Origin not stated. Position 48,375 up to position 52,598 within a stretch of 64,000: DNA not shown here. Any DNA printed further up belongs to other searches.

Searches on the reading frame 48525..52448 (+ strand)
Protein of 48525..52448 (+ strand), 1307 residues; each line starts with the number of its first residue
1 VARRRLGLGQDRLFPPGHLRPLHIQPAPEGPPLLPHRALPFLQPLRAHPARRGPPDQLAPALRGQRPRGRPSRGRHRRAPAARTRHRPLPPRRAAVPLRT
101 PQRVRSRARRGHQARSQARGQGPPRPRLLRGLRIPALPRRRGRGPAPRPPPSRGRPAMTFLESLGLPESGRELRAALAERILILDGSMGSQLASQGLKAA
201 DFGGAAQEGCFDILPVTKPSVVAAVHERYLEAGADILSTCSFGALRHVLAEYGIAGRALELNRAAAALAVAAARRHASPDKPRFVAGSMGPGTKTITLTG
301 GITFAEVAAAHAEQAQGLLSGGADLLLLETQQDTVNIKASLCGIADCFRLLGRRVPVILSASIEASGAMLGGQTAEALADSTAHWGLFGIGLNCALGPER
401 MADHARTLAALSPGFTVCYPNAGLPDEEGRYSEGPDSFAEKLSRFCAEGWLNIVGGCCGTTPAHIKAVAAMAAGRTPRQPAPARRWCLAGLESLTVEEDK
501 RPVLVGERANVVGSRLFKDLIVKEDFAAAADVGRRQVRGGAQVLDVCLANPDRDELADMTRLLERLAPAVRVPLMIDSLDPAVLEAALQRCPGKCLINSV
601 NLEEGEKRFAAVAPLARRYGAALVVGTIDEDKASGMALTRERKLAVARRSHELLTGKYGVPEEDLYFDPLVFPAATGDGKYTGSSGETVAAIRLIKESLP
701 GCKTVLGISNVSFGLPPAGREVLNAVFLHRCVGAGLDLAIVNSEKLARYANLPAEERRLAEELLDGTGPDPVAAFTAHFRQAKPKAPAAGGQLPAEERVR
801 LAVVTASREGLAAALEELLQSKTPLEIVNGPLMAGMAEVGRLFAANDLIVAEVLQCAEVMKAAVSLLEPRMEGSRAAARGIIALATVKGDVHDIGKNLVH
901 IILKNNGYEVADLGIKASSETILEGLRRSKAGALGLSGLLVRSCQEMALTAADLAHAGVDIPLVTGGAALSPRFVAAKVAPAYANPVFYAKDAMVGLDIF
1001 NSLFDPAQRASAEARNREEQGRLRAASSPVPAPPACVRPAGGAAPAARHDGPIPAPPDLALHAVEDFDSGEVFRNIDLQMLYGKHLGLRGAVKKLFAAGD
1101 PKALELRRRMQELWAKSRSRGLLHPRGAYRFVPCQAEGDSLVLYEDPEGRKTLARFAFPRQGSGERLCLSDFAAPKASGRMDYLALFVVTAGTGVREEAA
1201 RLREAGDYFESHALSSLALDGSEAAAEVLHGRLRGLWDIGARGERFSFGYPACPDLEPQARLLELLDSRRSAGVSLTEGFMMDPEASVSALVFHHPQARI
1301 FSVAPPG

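Call 42: search_protein_families(library=pfam, proteins=[window:48525-52448:+], max_evalue=0.00001)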
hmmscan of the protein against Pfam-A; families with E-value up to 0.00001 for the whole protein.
window:48525-52448:+ (1307 aa): 5 families
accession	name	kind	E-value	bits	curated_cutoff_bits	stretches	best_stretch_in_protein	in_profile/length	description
PF02574.22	S-methyl_trans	-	4.2e-77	260.2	22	1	182-471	1-282/283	Homocysteine S-methyltransferase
PF00809.28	Pterin_bind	-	2.3e-40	139.2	25.5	1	506-742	1-244/244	Pterin binding enzyme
PF02965.22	Met_synt_B12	-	2e-39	136.1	25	1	1087-1304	19-258/273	Vitamin B12 dependent methionine synthase, activation domain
PF02607.22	B12-binding_2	-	9.2e-18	64.6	23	1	796-868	2-74/74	B12 binding domain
PF02310.24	B12-binding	-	1.5e-15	57.5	32.1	1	882-981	3-103/121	B12 binding domain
